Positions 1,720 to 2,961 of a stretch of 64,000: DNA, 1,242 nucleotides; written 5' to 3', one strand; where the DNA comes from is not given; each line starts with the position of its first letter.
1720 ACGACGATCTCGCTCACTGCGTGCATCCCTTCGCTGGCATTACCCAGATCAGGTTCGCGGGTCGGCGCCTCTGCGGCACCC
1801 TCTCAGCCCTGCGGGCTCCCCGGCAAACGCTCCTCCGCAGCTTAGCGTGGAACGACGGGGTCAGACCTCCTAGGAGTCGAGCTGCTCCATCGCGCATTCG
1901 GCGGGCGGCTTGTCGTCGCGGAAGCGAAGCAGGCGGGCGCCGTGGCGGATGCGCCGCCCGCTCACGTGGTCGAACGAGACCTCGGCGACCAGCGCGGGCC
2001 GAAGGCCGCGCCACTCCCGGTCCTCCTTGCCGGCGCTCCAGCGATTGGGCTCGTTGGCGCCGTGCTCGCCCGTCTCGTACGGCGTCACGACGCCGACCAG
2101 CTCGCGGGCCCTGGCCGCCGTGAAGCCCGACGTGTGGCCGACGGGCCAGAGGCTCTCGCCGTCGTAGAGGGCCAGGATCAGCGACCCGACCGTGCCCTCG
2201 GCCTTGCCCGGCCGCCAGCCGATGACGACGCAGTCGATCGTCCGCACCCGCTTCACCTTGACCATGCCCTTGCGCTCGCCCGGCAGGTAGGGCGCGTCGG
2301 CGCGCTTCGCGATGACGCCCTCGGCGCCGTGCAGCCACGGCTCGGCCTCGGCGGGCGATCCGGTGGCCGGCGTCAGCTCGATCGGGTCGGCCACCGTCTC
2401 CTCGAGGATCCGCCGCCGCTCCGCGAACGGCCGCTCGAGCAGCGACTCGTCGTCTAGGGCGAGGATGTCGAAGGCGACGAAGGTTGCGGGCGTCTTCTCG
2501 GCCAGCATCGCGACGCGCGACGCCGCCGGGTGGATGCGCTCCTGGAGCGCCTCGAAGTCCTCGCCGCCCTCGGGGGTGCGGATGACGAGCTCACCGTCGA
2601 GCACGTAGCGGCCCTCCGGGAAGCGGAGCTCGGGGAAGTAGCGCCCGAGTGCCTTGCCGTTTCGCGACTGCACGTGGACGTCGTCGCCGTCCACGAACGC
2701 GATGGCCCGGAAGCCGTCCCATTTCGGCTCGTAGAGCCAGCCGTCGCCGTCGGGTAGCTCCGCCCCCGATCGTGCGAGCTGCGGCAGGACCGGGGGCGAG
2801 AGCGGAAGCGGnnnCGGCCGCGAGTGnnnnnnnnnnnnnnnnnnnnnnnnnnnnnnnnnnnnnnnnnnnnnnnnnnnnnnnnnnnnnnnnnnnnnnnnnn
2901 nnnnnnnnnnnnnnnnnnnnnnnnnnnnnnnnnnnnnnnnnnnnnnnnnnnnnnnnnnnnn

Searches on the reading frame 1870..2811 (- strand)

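Call 28: search_protein_families(library=pfam, proteins=[window:1870-2811:-])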
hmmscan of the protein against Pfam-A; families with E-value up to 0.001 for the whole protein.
window:1870-2811:- (313 aa): 3 families
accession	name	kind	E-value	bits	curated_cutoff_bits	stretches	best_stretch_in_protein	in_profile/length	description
PF01068.26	DNA_ligase_A_M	-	8.1e-31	107.7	26.2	1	22-187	19-204/204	ATP dependent DNA ligase domain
PF04679.21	DNA_ligase_A_C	-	8.5e-12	45.8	27.5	1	206-301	3-94/94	ATP dependent DNA ligase C terminal region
PF01331.24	mRNA_cap_enzyme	-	1.8e-05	25.1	29.6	0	107-145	88-126/194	mRNA capping enzyme, catalytic domain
